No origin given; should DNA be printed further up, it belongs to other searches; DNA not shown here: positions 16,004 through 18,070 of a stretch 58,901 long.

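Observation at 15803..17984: Partner-less YydD/DUF2326-type (ABC-3C-class) coiled-coil ATPase in a lower-G+C single-gene cassette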

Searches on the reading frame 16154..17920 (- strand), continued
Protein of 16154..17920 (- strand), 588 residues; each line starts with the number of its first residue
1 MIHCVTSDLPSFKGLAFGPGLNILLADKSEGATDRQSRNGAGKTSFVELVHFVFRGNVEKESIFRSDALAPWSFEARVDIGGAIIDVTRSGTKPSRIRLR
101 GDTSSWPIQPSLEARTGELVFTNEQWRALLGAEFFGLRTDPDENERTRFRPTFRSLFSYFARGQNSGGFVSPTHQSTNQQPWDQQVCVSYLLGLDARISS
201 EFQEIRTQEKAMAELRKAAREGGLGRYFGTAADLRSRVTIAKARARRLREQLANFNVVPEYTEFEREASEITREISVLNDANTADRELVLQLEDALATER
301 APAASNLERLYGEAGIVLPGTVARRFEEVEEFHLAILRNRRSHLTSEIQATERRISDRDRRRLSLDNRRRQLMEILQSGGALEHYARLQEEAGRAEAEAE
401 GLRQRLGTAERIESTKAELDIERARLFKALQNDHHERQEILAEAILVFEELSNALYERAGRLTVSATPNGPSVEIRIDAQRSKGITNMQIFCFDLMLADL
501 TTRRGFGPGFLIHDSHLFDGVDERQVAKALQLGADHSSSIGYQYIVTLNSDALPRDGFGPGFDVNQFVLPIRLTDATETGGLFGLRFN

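Call 54: find_related_loci(query=window:16154-17920:-, collection=metagenome_contigs, flank=3000)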
Query window:16154-17920:- (588 aa) in metagenome_contigs; peptide patterns used: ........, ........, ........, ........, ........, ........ (x = any residue, [..] = any of these).
116 stretches matched a pattern; 11 encode a relative of the query (tblastn E <= 1e-3); 11 distinct loci.
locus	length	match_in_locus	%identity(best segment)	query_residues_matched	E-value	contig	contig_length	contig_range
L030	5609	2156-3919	90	1-588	0e+0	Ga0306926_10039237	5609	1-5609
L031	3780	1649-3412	79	1-588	0e+0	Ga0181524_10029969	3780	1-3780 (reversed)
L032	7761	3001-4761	79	1-588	0e+0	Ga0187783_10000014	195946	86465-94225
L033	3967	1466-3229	76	1-588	0e+0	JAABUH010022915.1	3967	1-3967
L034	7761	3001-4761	78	1-588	0e+0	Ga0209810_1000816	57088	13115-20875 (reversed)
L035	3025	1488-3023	76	1-512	0e+0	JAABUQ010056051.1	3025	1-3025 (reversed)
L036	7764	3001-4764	76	1-588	0e+0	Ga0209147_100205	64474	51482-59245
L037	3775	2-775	91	331-588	9e-149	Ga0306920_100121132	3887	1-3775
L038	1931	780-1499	76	1-240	2e-130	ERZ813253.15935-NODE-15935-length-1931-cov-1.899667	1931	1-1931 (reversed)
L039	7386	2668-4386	35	1-587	7e-94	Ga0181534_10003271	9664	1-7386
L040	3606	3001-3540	35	1-195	5e-31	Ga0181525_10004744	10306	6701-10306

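Call 63: find_encoding_contigs(protein=P0121, flank=3000, max_places=4)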
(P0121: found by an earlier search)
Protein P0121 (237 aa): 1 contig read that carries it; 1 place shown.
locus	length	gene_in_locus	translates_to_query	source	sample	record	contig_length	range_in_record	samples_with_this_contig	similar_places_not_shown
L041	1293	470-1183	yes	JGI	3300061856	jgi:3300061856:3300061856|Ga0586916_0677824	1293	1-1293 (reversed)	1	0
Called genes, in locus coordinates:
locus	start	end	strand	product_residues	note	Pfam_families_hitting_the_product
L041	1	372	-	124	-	?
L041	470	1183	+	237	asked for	-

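Call 71: predict_structure(alignment_id=A4)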
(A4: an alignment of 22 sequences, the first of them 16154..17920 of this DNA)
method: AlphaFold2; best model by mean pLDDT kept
length: 588 residues; sequences in the alignment: 22
mean_pLDDT: 63.0   pTM: 0.32
mean pLDDT of the five models: 63.0, 62.0, 58.6, 56.7, 56.0
residues with pLDDT >= 90: 43; 70-90: 194; 50-70: 168; < 50: 183
segments of 3 or more residues with pLDDT < 50: 20-44, 142-148, 162-183, 192-207, 209-211, 214-216, 218-225, 448-513, 515-517, 540-543, 570-588
pLDDT, mean of each block of 10 residues (from residue 1): 79 66 34 39 52 63 71 85 84 82 85 84 83 73 46 62 38 39 49 44 46 48 54 77 83 61 80 91 92 84 67 61 65 79 90 92 90 67 72 84 82 69 64 61 49 38 36 36 36 41 37 47 66 60 52 67 66 31 31
secondary structure, 60 per line:
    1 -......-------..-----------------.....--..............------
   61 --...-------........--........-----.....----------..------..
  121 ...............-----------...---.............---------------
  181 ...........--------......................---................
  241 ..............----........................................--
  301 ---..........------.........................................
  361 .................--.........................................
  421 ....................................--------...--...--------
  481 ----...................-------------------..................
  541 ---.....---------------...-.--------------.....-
elements in order: E2-7 H34-38 H41-54 E73-80 E83-90 E96-100 E119-122 H123-135 H153-165 H181-191 H200-221 H225-254 H259-298 H304-313 H320-377 H380-456 E465-467 E470-472 H485-503 H523-540 E544-548 E583-587

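Call 72: search_solved_structures(query=A4, max_evalue=1)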
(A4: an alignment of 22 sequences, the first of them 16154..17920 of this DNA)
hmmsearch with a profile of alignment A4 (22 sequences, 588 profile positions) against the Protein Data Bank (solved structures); distinct sequences matched with E-value up to 1: 0.

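Call 74: fold_search(model_id=the predicted structure, library=pdb)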
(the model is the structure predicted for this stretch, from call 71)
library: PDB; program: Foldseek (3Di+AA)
matches with E <= 10: 655; with E <= 0.001: 2
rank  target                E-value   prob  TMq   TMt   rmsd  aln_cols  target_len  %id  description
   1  9a6c_A                2.4e-11  1.00  0.23  0.23  40.5       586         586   16  Integrative model of YYDD-YYDB by crosslinking MS and deep learning (released 2024-09-18)
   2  5xei                  7.2e-04  0.80  0.13  0.14  29.8       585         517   13  Crystal structure of the Smc head domain with a coiled coil and joint derived from Pyrococcus yayanosii (released 2017-06-07)
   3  9uxh_F                1.5e-03  0.97  0.19  0.18  37.4       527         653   14  type II Lamassu, LmuACB with DNA (released 2026-03-25)
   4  7zr1_D                1.5e-03  0.69  0.14  0.11  60.9       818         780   13  Chaetomium thermophilum Mre11-Rad50-Nbs1 complex bound to ATPyS (composite structure) (released 2023-01-11)
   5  7zr1_C                2.2e-03  0.54  0.13  0.10  55.0       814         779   13  Chaetomium thermophilum Mre11-Rad50-Nbs1 complex bound to ATPyS (composite structure) (released 2023-01-11)
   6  8q72_A                4.0e-03  0.85  0.18  0.15  32.4       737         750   14  E. coli plasmid-borne JetABCD(E248A) core in a cleavage-competent state (released 2024-01-31)
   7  9ux7_A                4.7e-03  0.41  0.10  0.10  39.9       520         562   11  CryoEM Structure of LmuAB-DNA complex (released 2026-03-25)
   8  9f5w_B                4.9e-03  0.75  0.16  0.17  25.1       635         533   11  Human condensin II - M18BP1 complex (released 2025-07-02)
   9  9qxu_A                8.2e-03  0.82  0.19  0.17  30.6       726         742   13  JetABC DNA loaded state monomer (open) (released 2025-10-01)
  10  6yvv_B                9.0e-03  0.35  0.12  0.14  30.0       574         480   12  Condensin complex from S.cerevisiae ATP-free apo bridged state (released 2020-07-15)
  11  9q9h_B                1.1e-02  0.54  0.14  0.16  28.7       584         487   11  Cryo-EM structure of human Mre11-Rad50 complex bound to DNA (released 2025-10-01)
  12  9q9h_A                1.2e-02  0.41  0.14  0.16  28.5       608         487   11  Cryo-EM structure of human Mre11-Rad50 complex bound to DNA (released 2025-10-01)
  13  9hqu_A                1.7e-02  0.69  0.20  0.19  37.6       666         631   12  Salmonella enterica Lamassu LmuACB in nuclease sequestration state (released 2025-10-01)
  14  8dk2_D                1.9e-02  0.51  0.15  0.13  36.3       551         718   12  CryoEM structure of Pseudomonas aeruginosa PA14 JetABC in an unclamped state trapped in ATP dependent dimeric form (released 2022-10-05)
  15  5xg2                  2.8e-02  0.89  0.13  0.28  29.8       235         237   18  Crystal structure of a coiled-coil segment (residues 345-468 and 694-814) of Pyrococcus yayanosii Smc (released 2017-06-07)
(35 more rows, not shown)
